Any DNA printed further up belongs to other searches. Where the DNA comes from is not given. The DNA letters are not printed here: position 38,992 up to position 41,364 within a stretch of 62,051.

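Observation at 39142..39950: GT-C membrane glycosyltransferase fused to a PBP-like pedestal region that lacks a transpeptidase domain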

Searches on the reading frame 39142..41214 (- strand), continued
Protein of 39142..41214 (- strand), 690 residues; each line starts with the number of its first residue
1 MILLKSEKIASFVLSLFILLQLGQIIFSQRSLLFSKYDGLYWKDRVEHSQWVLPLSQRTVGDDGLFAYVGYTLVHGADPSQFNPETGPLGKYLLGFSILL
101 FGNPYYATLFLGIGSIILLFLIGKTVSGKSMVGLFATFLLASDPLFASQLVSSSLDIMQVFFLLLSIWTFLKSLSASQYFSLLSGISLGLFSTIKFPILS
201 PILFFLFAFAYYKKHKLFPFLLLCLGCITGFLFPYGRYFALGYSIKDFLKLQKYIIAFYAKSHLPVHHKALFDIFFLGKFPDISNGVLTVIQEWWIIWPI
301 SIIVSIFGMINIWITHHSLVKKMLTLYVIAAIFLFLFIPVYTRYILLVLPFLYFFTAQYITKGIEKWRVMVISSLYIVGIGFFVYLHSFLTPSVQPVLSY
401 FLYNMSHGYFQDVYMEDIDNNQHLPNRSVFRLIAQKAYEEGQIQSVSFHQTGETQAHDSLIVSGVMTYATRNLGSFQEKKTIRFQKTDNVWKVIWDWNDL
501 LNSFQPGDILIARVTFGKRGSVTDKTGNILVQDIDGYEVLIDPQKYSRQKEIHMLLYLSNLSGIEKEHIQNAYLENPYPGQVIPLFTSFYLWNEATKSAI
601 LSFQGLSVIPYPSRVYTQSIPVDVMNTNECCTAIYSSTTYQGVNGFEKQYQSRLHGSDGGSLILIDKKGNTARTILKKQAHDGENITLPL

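Call 24: fold_search(model_id=the predicted structure, library=pdb)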
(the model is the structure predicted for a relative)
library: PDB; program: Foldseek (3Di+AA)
matches with E <= 10: 705; with E <= 0.001: 144
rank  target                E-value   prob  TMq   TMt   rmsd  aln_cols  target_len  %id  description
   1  5m1a_A                1.1e-15  1.00  0.22  0.23  10.1       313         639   18  Crystal structure of PBP2a from MRSA in the presence of Ceftazidime ligand (released 2017-02-08)
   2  4bl3_B                7.6e-15  1.00  0.21  0.23  10.8       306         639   19  Crystal structure of PBP2a clinical mutant N146K from MRSA (released 2014-05-21)
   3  6h5o_B                7.6e-15  1.00  0.22  0.23  10.0       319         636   18  Crystal structure of PBP2a from MRSA in complex with piperacillin at active site. (released 2019-08-14)
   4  1vqq_A                8.0e-15  1.00  0.22  0.24  10.1       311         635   18  Structure of Penicillin binding protein 2a from methicillin resistant Staphylococcus aureus strain 27r at 1.80 A resol (released 2004-12-28)
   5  4dki_B                8.0e-15  1.00  0.22  0.23  10.3       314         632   18  Structural Insights into the Anti- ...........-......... Staphylococcus aureus (MRSA) Activity of Ceftobiprole (released 2012-08-01)
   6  6q9n_B                9.9e-15  1.00  0.22  0.23  10.1       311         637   17  Crystal structure of PBP2a from MRSA in complex with piperacillin and quinazolinone (released 2019-11-27)
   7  9i9s_A                1.2e-14  1.00  0.23  0.24   9.9       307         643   18  Room temperature structure of PBP2a at the LCLS (released 2026-02-18)
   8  5m19_A                1.5e-14  1.00  0.22  0.23  10.3       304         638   18  Crystal structure of PBP2a from MRSA in the presence of Oxacillin ligand (released 2017-02-08)
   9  9i9t_A                1.9e-14  1.00  0.22  0.23  10.1       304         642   18  Room-temperature structure of PBP2a at EuXFEL (released 2026-02-18)
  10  1mws_A                2.0e-14  1.00  0.22  0.24  10.3       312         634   19  Structure of nitrocefin acyl-Penicillin binding protein 2a from methicillin resistant Staphylococcus aureus strain 27r (released 2002-11-06)
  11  9i9s_B                2.1e-14  1.00  0.22  0.24  10.1       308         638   18  Room temperature structure of PBP2a at the LCLS (released 2026-02-18)
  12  4bl2_A                2.1e-14  1.00  0.22  0.23  10.2       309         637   19  Crystal structure of PBP2a clinical mutant E150K from MRSA (released 2014-05-21)
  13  4dki_A                2.2e-14  1.00  0.22  0.24  10.5       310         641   19  Structural Insights into the Anti- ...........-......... Staphylococcus aureus (MRSA) Activity of Ceftobiprole (released 2012-08-01)
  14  4cpk_A                2.4e-14  1.00  0.22  0.23  10.1       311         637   18  Crystal structure of PBP2a double clinical mutant N146K-E150K from MRSA (released 2014-09-10)
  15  1mwr_A                2.4e-14  1.00  0.21  0.23  10.3       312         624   18  Structure of SeMet Penicillin binding protein 2a from methicillin resistant Staphylococcus aureus strain 27r (trigonal (released 2002-11-06)
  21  3zg0_B                3.0e-14  1.00  0.22  0.23  10.5       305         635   18  Crystal structure of ceftaroline acyl-PBP2a from MRSA with non- covalently bound ceftaroline and muramic acid at allos (released 2013-10-09)
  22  3zfz_B                3.1e-14  1.00  0.22  0.23  10.6       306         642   19  Crystal structure of ceftaroline acyl-PBP2a from MRSA with non- covalently bound ceftaroline and muramic acid at allos (released 2013-10-09)
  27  3zfz_A                4.4e-14  1.00  0.22  0.23  10.3       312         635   18  Crystal structure of ceftaroline acyl-PBP2a from MRSA with non- covalently bound ceftaroline and muramic acid at allos (released 2013-10-09)
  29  3zg5_A                5.1e-14  1.00  0.22  0.23  10.4       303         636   18  Crystal structure of PBP2a from MRSA in complex with peptidoglycan analogue at allosteric (released 2013-10-09)
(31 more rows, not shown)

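Call 25: find_encoding_contigs(protein=P0081, flank=8000, max_places=1)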
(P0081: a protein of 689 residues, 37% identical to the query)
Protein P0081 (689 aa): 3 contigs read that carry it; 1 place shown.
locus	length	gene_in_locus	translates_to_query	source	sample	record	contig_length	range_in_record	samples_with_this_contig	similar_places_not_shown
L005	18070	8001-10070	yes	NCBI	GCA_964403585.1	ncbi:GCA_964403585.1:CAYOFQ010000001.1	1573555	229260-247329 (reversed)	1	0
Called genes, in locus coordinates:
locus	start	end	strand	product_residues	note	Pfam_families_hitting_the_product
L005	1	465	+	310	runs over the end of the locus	PF00535:Glycos_transf_2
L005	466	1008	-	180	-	PF05974:DUF892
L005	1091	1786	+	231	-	-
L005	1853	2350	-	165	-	-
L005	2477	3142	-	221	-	-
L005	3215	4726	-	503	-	PF00890:FAD_binding_2 (weak), PF01266:DAO (weak), PF01593:Amino_oxidase, PF13450:NAD_binding_8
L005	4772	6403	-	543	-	PF02366:PMT, PF13231:PMT_2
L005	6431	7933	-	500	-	PF13231:PMT_2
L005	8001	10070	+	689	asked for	PF03717:PBP_dimer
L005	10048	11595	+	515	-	-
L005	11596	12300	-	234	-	-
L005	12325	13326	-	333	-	PF02366:PMT, PF13231:PMT_2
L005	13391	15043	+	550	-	PF02366:PMT (weak)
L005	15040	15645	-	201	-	-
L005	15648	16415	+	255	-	PF13023:HD_3 (weak)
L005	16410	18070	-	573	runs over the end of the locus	PF13231:PMT_2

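Call 26: find_encoding_contigs(protein=P0089, flank=8000, max_places=1)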
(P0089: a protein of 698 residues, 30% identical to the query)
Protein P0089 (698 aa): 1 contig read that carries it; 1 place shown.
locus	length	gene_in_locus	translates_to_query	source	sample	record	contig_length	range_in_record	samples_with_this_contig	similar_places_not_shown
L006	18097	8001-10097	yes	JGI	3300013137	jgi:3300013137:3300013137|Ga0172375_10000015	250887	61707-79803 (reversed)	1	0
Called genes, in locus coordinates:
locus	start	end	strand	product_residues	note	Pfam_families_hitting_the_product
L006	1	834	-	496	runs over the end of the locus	-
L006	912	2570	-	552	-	PF13231:PMT_2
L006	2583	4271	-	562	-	PF02366:PMT (weak), PF13231:PMT_2 (weak)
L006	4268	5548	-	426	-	PF09594:GT87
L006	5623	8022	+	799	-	PF09586:YfhO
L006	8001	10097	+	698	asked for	PF02366:PMT (weak), PF05223:MecA_N, PF03717:PBP_dimer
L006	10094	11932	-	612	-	PF13231:PMT_2 (weak)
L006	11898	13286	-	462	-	-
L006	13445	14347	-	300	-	PF00535:Glycos_transf_2, PF13641:Glyco_tranf_2_3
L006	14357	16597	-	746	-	PF09586:YfhO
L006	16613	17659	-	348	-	PF13439:Glyco_transf_4, PF00534:Glycos_transf_1, PF13692:Glyco_trans_1_4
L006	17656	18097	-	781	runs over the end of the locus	PF09586:YfhO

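Call 41: find_related_loci(query=A1, collection=genome_contigs, flank=6000)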
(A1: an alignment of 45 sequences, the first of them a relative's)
Query A1 (690 aa) in genome_contigs; peptide patterns used: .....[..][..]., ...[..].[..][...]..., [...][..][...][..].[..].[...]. (x = any residue, [..] = any of these).
193 stretches matched a pattern; 64 encode a relative of the query (tblastn E <= 1e-3); 61 distinct loci.
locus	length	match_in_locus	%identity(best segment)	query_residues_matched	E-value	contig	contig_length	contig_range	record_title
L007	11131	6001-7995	40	27-688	3e-150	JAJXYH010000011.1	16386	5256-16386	MAG: bacterium isolate BP6.bin75 NODE_5333_length_16386_cov_1.415770, whole genome shotgun sequence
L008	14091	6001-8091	42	3-688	1e-149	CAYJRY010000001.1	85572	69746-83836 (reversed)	MAG TPA_asm: uncultured Gammaproteobacteria bacterium isolate ERP125453_co1_466 genome assembly, contig: NODE_137_length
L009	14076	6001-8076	40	4-690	2e-146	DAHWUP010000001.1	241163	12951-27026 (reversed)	MAG TPA_asm: Candidatus Levyibacteriota bacterium isolate clean1537 NODE_1_length_241163_cov_9.246451, whole genome shot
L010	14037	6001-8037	39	6-689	2e-138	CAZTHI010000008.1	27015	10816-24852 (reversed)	MAG TPA_asm: uncultured Gammaproteobacteria bacterium isolate binchicken_co387_486 genome assembly, contig: NODE_1415_le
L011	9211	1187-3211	38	18-688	4e-135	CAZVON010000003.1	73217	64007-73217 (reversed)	MAG TPA_asm: uncultured Gammaproteobacteria bacterium isolate SRP269290_co3_805 genome assembly, contig: NODE_265_length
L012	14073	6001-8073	36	2-688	2e-129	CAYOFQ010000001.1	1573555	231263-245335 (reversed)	MAG TPA_asm: uncultured Gammaproteobacteria bacterium isolate SRP342105_co1_162 genome assembly, contig: NODE_1_length_1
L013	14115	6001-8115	34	1-690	2e-117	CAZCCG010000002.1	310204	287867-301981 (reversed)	MAG TPA_asm: uncultured Gammaproteobacteria bacterium isolate SRP200132_co1_33 genome assembly, contig: NODE_20_length_3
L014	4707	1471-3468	33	22-688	2e-115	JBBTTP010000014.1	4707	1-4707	MAG: Patescibacteria group bacterium isolate H52-bin037_1 H52_bin037_1_000000000014, whole genome shotgun sequence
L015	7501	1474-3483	34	25-686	5e-111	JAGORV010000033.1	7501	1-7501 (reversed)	Candidatus Woesebacteria bacterium isolate Gw_Eff_bin_29 Gw_Eff_28825_length_7501_cov_7.181041, whole genome shotgun seq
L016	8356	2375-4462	33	8-688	1e-110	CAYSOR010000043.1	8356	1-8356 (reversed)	MAG TPA_asm: uncultured Gammaproteobacteria bacterium isolate binchicken_co266_188 genome assembly, contig: NODE_17125_l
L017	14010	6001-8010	34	25-686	4e-105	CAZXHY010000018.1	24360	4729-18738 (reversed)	MAG TPA_asm: uncultured Gammaproteobacteria bacterium isolate ERP113451_co3_13 genome assembly, contig: NODE_1448_length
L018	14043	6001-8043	32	22-688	3e-104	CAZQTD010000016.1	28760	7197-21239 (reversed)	MAG TPA_asm: uncultured Gammaproteobacteria bacterium isolate binchicken_co58_20 genome assembly, contig: NODE_1284_leng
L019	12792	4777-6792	33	22-685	3e-102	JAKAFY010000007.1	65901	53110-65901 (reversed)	MAG: bacterium isolate WY2.bin139 NODE_570_length_65901_cov_2.175024, whole genome shotgun sequence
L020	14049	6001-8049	31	16-686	6e-101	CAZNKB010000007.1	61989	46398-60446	MAG TPA_asm: uncultured Gammaproteobacteria bacterium isolate SRP173033_co3_60 genome assembly, contig: NODE_406_length_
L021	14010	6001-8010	31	28-686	1e-100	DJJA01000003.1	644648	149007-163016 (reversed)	MAG TPA_asm: Candidatus Gottesmanbacteria bacterium UBA6580 UBA6580_contig_80, whole genome shotgun sequence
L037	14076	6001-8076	29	2-686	2e-84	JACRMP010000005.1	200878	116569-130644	MAG: Candidatus Gottesmanbacteria bacterium isolate NC_groundwater_1910_Pr3_S2p5_48_11 SR2-18-S2p5_coassembly_scaffold_1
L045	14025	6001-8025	33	8-688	2e-103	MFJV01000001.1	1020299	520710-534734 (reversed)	MAG: Candidatus Gottesmanbacteria bacterium RIFCSPLOWO2_01_FULL_43_11b rifcsplowo2_01_scaffold_30, whole genome shotgun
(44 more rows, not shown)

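Call 43: search_protein_families(library=ncbifam, proteins=[window:39142-41214:-], max_evalue=0.001)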
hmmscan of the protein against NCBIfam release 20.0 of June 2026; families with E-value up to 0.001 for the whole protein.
window:39142-41214:- (690 aa): 5 families
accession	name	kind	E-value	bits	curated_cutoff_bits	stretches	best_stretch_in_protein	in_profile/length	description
TIGR03423.1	pbp2_mrdA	equivalog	9.3e-13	47.6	455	1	517-688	48-231/593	penicillin-binding protein 2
NF051842.1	PBP4_5_Efaec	equivalog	3.8e-12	45.4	700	1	390-688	33-337/668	penicillin-binding protein PBP4(5)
NF000237.1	MECA_PBP2A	equivalog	2.7e-07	29.2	750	1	470-688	102-326/668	PBP2a family beta-lactam-resistant peptidoglycan transpeptidase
NF000409.1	MECA_pure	exception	8.9e-06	24.5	1490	1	472-688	104-326/668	PBP2a family beta-lactam-resistant peptidoglycan transpeptidase MecA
NF033378.1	MECD_PBP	exception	0.0006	18.2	1450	1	463-688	96-329/678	PBP2a family beta-lactam-resistant peptidoglycan transpeptidase MecD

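Call 53: search_protein_families(library=pfam, proteins=[L045:4994-5905:+, L045:8025-8441:-, L045:8438-9241:-, L045:4131-4880:-, L045:2716-4134:-, L037:4292-5191:+, L037:8082-8498:-, L037:8591-9532:-, L037:9516-11021:-, L037:11036-12364:-], max_evalue=0.001)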
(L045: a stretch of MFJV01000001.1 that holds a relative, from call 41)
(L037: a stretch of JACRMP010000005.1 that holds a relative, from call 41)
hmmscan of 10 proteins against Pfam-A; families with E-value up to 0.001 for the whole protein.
L045:4994-5905:+ (303 aa): 2 families
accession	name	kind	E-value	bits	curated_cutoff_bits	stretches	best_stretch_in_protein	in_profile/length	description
PF00892.27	EamA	-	2.8e-39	134.9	28.2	2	6-134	2-134/135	EamA-like transporter family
PF03151.22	TPT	-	0.00022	21.1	30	0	171-291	18-138/291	Triose-phosphate Transporter family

L045:8025-8441:- (138 aa): 1 family
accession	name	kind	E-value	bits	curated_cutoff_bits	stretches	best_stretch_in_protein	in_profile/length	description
PF05014.21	Nuc_deoxyrib_tr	-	0.00042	20.9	28.8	1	12-113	14-99/117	Nucleoside 2-deoxyribosyltransferase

L045:8438-9241:- (267 aa): 1 family
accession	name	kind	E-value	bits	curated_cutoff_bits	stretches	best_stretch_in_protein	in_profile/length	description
PF01975.23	SurE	-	5.3e-25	88.7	22.1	1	6-193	1-181/189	Survival protein SurE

L045:4131-4880:- (249 aa): 1 family
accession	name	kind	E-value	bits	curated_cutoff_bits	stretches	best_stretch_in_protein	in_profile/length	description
PF00459.30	Inositol_P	-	3.4e-50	171.5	27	1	9-236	13-254/271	Inositol monophosphatase family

L045:2716-4134:- (472 aa): 1 family
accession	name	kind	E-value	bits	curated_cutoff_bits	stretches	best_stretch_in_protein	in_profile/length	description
PF13231.12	PMT_2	-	6.5e-07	30.1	26.1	1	63-215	2-153/160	Dolichyl-phosphate-mannose-protein mannosyltransferase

L037:4292-5191:+ (299 aa): 1 family
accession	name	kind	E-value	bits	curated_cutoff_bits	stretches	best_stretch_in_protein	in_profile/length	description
PF00892.27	EamA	-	1.4e-37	129.4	28.2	2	7-134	3-134/135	EamA-like transporter family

L037:8082-8498:- (138 aa): 1 family
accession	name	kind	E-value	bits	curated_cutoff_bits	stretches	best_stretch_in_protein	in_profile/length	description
PF05014.21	Nuc_deoxyrib_tr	-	1.6e-06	28.6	28.8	1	13-120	15-108/117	Nucleoside 2-deoxyribosyltransferase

L037:8591-9532:- (313 aa): 1 family
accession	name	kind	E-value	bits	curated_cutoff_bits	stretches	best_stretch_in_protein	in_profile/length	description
PF06508.19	QueC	-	6.3e-15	55.7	22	1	225-271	161-209/210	Queuosine biosynthesis protein QueC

L037:9516-11021:- (501 aa): 6 families
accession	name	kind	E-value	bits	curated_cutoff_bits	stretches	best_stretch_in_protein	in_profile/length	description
PF08323.17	Glyco_transf_5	-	2.1e-50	172.1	22.7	1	2-243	1-231/239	Starch synthase catalytic domain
PF00534.26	Glycos_transf_1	-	6.1e-20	71.9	26.4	1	304-464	9-164/172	Glycosyl transferases group 1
PF13692.12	Glyco_trans_1_4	-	3e-16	60.4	27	1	311-456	2-140/142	Glycosyl transferases group 1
PF13439.12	Glyco_transf_4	-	2.7e-10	40.9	28.5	1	16-238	1-150/170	Glycosyltransferase Family 4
PF13579.12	Glyco_trans_4_4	-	2.7e-08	34.7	29.7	1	17-237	1-143/158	Glycosyl transferase 4-like domain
PF20706.3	GT4-conflict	-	2.9e-05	23.7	26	0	316-484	203-383/385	Family 4 Glycosyltransferase in conflict systems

L037:11036-12364:- (442 aa): 1 family
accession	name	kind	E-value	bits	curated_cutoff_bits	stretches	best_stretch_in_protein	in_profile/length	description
PF00282.25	Pyridoxal_deC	-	1.7e-19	70.3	27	1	100-373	77-364/375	Pyridoxal-dependent decarboxylase conserved domain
